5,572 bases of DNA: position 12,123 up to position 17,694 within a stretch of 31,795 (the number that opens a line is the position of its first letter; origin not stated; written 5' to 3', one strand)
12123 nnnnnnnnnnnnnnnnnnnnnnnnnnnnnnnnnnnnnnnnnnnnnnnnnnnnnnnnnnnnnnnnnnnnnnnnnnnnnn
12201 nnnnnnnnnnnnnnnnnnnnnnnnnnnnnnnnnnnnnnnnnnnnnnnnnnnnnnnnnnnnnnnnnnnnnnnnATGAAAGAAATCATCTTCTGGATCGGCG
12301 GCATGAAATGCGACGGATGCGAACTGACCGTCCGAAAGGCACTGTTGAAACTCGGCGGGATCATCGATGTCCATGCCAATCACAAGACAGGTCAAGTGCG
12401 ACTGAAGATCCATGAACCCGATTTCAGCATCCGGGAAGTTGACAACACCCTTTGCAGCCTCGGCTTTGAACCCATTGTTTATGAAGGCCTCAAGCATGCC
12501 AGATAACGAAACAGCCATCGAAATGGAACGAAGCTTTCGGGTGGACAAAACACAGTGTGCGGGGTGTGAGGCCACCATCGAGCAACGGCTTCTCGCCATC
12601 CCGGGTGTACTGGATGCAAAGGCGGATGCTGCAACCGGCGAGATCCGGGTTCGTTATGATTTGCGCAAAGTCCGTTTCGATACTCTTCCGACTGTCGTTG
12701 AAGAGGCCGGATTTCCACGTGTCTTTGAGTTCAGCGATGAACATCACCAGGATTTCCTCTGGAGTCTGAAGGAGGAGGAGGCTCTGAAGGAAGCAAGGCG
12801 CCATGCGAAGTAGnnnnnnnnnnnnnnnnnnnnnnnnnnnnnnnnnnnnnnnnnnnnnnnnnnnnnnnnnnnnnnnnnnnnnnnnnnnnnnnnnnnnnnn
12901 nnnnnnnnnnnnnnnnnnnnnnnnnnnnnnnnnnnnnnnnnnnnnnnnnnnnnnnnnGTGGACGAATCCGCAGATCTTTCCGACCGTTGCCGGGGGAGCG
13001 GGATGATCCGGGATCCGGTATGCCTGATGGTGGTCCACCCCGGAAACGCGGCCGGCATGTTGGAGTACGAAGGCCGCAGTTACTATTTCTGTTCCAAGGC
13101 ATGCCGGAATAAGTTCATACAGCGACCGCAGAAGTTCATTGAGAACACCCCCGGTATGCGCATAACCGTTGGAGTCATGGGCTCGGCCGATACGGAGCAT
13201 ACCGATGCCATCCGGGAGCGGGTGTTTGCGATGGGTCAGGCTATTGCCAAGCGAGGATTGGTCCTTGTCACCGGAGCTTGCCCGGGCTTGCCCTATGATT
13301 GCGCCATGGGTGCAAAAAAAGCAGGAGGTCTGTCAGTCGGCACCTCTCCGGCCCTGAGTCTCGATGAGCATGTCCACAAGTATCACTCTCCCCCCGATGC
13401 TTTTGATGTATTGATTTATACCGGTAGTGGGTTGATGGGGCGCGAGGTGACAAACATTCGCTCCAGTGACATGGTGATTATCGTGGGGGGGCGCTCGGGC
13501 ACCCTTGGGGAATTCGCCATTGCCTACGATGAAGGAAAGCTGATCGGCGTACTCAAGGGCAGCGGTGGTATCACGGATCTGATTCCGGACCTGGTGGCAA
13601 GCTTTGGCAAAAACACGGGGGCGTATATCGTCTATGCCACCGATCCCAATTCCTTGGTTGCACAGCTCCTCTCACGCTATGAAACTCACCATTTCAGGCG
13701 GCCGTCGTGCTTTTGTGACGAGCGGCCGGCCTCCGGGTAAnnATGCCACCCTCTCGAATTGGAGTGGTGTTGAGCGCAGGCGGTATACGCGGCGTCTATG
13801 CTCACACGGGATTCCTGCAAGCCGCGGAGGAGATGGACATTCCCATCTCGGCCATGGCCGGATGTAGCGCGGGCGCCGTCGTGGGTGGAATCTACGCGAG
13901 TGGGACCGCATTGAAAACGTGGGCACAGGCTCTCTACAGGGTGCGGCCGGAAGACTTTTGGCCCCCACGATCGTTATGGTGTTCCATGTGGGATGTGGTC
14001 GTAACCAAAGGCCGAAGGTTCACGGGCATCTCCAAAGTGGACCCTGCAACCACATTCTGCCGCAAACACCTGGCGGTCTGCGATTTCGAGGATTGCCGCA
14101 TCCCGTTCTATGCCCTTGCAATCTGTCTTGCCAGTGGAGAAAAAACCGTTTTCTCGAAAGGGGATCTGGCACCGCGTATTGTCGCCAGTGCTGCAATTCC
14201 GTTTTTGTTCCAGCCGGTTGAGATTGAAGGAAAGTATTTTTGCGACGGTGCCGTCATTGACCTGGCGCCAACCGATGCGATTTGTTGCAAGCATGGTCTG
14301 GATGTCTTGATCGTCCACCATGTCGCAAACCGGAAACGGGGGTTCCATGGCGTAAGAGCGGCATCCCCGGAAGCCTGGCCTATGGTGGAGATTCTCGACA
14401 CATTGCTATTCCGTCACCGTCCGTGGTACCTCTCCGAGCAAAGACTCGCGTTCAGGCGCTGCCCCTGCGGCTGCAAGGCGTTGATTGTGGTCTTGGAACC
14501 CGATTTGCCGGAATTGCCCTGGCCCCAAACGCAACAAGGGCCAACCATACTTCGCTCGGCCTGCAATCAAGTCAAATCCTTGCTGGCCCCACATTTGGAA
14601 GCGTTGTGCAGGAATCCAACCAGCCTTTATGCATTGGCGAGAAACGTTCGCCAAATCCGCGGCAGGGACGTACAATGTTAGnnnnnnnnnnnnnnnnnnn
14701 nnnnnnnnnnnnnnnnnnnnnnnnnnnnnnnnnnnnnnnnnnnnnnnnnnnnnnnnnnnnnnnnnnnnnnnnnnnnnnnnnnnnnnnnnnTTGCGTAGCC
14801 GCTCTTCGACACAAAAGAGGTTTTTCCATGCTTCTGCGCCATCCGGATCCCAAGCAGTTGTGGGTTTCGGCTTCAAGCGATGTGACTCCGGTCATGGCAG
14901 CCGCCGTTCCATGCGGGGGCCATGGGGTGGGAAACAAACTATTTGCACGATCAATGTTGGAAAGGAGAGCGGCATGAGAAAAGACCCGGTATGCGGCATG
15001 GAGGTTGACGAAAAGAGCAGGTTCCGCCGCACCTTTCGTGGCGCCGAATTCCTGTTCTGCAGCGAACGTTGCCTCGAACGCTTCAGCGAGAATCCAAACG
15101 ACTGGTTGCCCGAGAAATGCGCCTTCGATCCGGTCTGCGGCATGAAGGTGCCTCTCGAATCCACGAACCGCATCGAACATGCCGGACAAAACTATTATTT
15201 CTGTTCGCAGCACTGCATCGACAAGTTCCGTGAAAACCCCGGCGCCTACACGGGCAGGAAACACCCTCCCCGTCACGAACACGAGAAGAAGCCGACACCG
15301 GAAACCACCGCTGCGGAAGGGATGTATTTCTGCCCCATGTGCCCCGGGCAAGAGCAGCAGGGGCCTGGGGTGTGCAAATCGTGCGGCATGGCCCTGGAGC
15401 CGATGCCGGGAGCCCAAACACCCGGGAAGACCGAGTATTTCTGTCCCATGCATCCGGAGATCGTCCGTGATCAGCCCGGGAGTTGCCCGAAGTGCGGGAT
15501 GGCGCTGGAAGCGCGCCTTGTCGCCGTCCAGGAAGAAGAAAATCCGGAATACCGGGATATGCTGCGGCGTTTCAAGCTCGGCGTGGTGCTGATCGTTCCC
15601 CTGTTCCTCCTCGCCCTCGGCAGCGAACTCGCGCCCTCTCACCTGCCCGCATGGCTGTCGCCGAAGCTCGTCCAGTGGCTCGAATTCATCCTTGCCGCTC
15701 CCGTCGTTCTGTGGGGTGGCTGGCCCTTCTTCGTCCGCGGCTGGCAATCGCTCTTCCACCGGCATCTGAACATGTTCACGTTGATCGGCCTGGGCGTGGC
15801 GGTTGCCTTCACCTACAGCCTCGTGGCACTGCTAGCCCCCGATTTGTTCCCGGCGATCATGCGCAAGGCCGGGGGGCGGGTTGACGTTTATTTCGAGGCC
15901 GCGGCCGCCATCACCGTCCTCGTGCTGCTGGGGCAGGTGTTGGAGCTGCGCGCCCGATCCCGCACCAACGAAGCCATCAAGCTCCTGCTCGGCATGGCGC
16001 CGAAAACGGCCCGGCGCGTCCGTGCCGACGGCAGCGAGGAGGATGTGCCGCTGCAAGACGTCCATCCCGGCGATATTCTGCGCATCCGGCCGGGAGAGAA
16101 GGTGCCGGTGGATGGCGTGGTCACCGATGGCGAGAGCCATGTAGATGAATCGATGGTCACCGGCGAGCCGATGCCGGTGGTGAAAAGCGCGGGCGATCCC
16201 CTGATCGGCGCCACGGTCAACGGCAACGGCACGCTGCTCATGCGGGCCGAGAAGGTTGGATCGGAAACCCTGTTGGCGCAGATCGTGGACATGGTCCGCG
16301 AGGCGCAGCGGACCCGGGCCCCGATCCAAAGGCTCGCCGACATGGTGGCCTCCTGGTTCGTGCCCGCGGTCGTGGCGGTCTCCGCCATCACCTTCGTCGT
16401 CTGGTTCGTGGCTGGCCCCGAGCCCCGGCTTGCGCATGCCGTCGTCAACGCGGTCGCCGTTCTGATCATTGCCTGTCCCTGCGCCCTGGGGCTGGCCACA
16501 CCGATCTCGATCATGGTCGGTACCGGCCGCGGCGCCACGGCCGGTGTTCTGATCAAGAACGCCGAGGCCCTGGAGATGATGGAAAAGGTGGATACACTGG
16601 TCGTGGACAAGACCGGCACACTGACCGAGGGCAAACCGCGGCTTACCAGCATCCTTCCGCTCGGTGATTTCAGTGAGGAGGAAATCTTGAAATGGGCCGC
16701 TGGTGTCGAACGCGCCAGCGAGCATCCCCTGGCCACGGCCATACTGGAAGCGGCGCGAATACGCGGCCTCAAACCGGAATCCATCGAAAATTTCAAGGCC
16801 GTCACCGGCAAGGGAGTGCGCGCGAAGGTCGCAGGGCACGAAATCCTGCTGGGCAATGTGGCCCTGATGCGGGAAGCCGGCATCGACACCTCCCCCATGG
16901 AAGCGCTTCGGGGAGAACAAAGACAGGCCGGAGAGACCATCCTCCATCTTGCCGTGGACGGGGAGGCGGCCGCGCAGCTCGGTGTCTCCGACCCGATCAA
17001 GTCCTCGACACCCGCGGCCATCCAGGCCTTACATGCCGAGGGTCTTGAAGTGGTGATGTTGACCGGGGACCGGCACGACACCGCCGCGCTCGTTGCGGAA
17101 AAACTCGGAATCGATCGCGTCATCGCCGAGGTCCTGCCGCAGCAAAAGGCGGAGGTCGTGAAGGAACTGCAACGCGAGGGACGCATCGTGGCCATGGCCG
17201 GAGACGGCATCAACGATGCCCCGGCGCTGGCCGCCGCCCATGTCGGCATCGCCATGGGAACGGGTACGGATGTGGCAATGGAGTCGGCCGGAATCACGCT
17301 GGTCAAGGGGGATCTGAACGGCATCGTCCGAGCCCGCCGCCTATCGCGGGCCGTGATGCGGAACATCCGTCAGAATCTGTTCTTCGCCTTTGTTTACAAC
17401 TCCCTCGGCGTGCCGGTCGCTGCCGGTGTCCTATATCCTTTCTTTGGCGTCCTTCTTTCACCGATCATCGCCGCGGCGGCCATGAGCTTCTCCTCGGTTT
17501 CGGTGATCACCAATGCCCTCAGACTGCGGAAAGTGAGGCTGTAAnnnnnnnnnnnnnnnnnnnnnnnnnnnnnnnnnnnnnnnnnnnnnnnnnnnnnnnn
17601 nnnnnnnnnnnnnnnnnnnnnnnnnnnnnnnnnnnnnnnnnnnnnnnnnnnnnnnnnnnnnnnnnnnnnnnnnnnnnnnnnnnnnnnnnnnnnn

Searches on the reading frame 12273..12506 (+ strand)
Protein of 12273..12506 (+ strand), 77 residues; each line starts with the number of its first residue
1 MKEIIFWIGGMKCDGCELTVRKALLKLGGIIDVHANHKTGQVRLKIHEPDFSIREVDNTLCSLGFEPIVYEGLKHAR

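Call 8: search_protein_families(library=pfam, proteins=[window:12273-12506:+], max_evalue=0.1)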
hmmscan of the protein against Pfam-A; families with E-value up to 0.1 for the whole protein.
window:12273-12506:+ (77 aa): 1 family
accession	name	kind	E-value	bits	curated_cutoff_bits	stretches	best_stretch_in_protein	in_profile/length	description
PF00403.32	HMA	-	4.4e-11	43.4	24.8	1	6-66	2-62/62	Heavy-metal-associated domain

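Call 9: search_protein_families(library=ncbifam, proteins=[window:12273-12506:+], max_evalue=0.1)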
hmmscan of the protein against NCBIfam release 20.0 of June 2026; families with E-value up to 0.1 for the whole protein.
window:12273-12506:+ (77 aa): 9 families
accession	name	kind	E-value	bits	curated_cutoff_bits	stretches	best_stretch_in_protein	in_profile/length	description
NF033556.1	MerTP_fusion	equivalog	3.3e-08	33.3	180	1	2-66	120-184/186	mercuric transport protein MerTP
NF033795.1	chaper_CopZ_Bs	exception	2.8e-07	30.6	91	1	7-65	5-63/66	copper chaperone CopZ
NF033794.2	chaper_CopZ_Eh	exception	5.6e-06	26.4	95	1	6-66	4-64/68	copper chaperone CopZ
NF041115.1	UxxU_metal_bind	equivalog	1.2e-05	25.3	95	1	3-46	5-48/74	metal-binding (seleno)protein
NF047957.1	CopZ_AFE_1862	equivalog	2.9e-05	24.4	85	1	8-42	5-39/62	CopZ family metallochaperone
TIGR02052.1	MerP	equivalog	0.00029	21.3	92.55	1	5-40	26-61/92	mercury resistance system periplasmic binding protein MerP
TIGR00003.1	TIGR00003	subfamily_domain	0.00034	20.8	62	1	6-66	4-64/66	copper ion binding protein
NF010311.1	PRK13748.1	subfamily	0.00045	19.2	600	1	7-69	4-65/560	mercury(II) reductase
NF045683.1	MerT_CopZ_Se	exception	0.053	13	375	1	7-40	167-202/235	MerT/CopZ fusion-like heavy metal transport selenoprotein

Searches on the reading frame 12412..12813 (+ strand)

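Call 17: search_protein_families(library=pfam, proteins=[window:12412-12813:+], max_evalue=0.01)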
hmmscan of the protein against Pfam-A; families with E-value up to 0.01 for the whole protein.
window:12412-12813:+ (133 aa): 1 family
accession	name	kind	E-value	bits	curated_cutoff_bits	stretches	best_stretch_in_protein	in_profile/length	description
PF00403.32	HMA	-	1.4e-12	48.3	24.8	1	42-101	2-61/62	Heavy-metal-associated domain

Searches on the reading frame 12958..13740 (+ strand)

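Call 17: search_protein_families(library=pfam, proteins=[window:12958-13740:+], max_evalue=0.01)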
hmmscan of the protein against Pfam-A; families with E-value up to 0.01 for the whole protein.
window:12958-13740:+ (260 aa): 4 families
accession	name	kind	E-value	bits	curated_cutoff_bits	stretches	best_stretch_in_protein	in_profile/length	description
PF18306.6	LDcluster4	-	8.1e-44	149.3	26.3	1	68-233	1-150/151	SLOG cluster4 family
PF04945.19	YHS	-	5e-12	46.1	30.3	1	18-61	2-44/47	YHS domain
PF12018.13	FAP206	-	0.00021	21.2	33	1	28-63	214-250/272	Domain of unknown function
PF06467.20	zf-FCS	-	0.0057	16.9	22.4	0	35-53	21-39/39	MYM-type Zinc finger with FCS sequence motif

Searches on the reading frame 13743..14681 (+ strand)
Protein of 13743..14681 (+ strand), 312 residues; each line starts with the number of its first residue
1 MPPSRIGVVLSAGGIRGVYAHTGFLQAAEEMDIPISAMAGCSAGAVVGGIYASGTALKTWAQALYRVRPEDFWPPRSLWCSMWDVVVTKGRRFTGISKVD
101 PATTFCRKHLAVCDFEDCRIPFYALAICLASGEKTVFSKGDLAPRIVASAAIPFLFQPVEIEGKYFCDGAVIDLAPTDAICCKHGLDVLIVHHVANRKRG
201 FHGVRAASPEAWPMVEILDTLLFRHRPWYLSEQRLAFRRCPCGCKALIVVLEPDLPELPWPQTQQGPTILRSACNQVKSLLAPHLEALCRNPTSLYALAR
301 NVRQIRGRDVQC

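Call 17: search_protein_families(library=pfam, proteins=[window:13743-14681:+], max_evalue=0.01)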
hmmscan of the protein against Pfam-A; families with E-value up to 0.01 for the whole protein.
window:13743-14681:+ (312 aa): 1 family
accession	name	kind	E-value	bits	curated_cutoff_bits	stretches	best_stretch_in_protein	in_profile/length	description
PF01734.28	Patatin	-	6.6e-22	79.1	27.7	1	8-178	1-188/191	Patatin-like phospholipase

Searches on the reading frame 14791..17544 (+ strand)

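Call 17: search_protein_families(library=pfam, proteins=[window:14791-17544:+], max_evalue=0.01)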
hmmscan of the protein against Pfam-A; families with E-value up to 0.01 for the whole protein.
window:14791-17544:+ (917 aa): 7 families
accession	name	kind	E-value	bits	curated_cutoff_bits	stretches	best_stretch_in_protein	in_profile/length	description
PF00122.25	E1-E2_ATPase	-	1.4e-58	197.8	28.1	1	402-583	2-180/181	E1-E2 ATPase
PF00702.32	Hydrolase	-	6.2e-33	115.2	26.4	1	600-817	1-191/191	haloacid dehalogenase-like hydrolase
PF04945.19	YHS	-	1.7e-27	95.6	30.3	2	113-156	3-46/47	YHS domain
PF19335.5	HMBD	-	6.5e-16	58.4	23.6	2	216-241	2-27/28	Heavy metal binding domain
PF08282.18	Hydrolase_3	-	4.5e-06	27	20.9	1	789-847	195-253/255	haloacid dehalogenase-like hydrolase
PF12710.13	HAD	-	0.00014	22.7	27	1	741-813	88-188/189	haloacid dehalogenase-like hydrolase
PF06467.20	zf-FCS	-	0.0026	18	22.4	0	126-146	19-39/39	MYM-type Zinc finger with FCS sequence motif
